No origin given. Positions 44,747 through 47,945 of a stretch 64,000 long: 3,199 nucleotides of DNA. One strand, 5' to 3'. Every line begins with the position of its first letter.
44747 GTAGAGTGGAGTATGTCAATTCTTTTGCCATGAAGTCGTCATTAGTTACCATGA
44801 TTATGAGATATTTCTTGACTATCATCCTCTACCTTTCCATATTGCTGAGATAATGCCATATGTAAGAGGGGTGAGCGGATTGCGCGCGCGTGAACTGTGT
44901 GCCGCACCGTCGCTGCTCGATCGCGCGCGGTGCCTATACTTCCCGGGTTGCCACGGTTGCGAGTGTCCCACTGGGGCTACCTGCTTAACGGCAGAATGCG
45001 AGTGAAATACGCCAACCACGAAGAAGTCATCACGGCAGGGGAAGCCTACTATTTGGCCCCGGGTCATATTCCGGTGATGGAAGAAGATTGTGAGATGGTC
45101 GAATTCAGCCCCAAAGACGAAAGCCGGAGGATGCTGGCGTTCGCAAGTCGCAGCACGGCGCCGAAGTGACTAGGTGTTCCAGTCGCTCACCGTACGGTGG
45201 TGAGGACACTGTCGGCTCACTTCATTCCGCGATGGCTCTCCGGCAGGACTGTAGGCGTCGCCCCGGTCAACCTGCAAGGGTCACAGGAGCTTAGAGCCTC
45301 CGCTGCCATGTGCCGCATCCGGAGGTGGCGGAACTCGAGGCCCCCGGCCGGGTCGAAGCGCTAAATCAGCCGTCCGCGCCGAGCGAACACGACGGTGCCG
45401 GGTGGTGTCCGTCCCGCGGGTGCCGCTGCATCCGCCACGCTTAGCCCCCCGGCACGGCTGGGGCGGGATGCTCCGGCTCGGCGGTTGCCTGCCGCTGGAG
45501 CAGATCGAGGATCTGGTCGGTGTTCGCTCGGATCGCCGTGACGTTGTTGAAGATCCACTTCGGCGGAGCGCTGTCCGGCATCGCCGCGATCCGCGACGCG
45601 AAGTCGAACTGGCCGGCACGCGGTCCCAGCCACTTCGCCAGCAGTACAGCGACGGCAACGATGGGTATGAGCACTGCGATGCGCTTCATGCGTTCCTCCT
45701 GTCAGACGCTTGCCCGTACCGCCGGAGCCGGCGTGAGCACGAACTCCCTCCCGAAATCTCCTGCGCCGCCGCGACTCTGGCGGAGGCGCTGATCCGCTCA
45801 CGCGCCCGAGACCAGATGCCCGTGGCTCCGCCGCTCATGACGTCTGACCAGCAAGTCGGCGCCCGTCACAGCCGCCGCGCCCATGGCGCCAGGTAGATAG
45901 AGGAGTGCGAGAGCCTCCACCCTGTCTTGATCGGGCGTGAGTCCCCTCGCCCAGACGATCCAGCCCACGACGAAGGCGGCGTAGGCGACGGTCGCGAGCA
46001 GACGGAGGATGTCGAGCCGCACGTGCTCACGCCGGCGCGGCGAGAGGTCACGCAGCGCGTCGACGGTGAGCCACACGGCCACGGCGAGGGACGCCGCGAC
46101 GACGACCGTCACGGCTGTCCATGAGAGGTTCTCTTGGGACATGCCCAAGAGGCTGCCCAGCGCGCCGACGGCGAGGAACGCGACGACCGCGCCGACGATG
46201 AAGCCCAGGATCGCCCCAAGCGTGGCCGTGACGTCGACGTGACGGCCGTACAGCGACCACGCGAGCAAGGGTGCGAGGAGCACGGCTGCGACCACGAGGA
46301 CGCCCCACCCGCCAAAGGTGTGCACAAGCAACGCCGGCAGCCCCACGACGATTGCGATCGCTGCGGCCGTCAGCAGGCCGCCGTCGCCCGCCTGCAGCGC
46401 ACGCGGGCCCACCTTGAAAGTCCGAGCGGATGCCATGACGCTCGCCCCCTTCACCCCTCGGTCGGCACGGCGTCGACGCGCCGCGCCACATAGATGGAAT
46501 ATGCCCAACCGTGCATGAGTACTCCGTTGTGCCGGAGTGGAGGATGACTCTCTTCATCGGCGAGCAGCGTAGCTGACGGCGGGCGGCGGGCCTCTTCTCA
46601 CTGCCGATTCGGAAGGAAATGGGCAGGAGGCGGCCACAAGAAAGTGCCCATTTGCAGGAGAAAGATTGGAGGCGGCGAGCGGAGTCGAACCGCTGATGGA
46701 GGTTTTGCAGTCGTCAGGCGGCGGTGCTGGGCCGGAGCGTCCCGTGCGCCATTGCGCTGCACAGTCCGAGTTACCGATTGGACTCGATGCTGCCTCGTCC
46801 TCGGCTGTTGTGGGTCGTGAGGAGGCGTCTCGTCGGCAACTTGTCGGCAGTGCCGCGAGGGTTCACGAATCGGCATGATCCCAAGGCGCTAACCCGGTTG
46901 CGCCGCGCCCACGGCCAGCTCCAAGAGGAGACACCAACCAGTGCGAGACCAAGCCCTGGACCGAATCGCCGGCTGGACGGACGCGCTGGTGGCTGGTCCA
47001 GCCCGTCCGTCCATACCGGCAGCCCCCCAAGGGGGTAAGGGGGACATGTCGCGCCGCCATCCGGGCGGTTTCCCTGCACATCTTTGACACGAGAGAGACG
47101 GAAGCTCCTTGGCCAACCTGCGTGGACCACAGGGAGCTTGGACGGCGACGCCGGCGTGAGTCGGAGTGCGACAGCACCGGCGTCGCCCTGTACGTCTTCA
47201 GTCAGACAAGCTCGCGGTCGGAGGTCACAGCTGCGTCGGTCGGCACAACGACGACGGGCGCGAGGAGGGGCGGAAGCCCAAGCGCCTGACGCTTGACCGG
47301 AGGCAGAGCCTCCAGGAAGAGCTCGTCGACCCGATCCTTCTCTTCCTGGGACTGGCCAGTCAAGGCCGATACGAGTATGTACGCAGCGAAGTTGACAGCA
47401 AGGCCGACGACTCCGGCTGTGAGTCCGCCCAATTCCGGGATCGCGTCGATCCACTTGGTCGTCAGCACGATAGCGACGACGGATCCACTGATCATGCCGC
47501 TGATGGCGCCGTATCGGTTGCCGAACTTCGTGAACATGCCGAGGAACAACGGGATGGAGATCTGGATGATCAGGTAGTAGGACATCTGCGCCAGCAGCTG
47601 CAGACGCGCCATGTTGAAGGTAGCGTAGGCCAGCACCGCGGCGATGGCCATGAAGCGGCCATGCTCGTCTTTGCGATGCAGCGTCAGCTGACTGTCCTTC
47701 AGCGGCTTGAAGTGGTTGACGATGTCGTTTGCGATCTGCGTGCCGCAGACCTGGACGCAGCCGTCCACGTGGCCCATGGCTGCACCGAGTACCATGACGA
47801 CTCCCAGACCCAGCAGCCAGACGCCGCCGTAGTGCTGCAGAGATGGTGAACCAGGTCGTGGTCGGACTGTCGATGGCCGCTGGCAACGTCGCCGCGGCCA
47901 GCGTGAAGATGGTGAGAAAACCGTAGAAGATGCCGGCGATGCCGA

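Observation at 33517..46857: Five direct copies of a tRNA-Cys 3' half with two families of conserved arms and an integrase stump: tandem integration at one tRNA site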

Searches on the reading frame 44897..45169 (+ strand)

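Call 15: search_protein_families(library=pfam, proteins=[window:44897-45169:+], max_evalue=0.01)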
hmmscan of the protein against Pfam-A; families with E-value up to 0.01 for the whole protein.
window:44897-45169:+ (90 aa): 1 family
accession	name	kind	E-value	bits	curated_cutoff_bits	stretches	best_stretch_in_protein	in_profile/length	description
PF07883.17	Cupin_2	-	0.0027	17.8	27.2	1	24-56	19-51/70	Cupin domain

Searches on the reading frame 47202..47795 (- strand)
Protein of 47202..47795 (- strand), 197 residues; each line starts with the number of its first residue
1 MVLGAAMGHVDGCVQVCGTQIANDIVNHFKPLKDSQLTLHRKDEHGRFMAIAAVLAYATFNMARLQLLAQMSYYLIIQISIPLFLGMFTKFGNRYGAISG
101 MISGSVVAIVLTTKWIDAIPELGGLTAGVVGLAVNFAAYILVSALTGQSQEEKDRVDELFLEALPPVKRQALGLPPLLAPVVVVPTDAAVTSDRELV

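Call 15: search_protein_families(library=pfam, proteins=[window:47202-47795:-], max_evalue=0.01)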
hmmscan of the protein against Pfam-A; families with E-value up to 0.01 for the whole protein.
window:47202-47795:- (197 aa): 1 family
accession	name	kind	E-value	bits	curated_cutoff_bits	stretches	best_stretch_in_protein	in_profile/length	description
PF00474.23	SSF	-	4.8e-05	22.9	22.8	1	2-104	301-406/406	Sodium:solute symporter family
